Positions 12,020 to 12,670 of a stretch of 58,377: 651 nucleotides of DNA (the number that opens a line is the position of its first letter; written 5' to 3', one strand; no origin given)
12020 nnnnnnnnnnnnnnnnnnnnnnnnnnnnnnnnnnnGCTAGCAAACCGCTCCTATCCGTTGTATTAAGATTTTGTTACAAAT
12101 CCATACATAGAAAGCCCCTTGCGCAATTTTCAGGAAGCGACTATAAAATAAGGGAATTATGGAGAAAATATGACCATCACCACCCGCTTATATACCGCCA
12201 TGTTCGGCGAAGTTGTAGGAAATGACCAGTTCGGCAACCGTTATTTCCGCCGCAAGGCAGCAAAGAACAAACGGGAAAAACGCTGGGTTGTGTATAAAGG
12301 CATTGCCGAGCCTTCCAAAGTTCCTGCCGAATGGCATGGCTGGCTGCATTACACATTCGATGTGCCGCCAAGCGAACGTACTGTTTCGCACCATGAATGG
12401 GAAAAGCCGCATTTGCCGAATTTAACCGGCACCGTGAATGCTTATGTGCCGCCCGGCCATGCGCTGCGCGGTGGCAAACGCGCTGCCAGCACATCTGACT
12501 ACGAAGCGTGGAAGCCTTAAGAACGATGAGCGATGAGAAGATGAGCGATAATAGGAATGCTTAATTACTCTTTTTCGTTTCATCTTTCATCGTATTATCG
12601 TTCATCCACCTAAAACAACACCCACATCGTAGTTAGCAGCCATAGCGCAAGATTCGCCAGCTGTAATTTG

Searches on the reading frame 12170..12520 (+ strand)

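Call 14: search_protein_families(library=ncbifam, proteins=[window:12170-12520:+], max_evalue=0.00001)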
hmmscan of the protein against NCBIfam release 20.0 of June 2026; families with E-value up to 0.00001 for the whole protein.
window:12170-12520:+ (116 aa): 2 families
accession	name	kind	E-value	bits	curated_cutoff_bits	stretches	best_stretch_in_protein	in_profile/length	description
NF006040.0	PRK08183.1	equivalog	1.9e-49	167.3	135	1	2-116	16-132/134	NADH:ubiquinone oxidoreductase subunit NDUFA12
NF005151.0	PRK06630.1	equivalog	5.3e-12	46.2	144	1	1-79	1-78/99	hypothetical protein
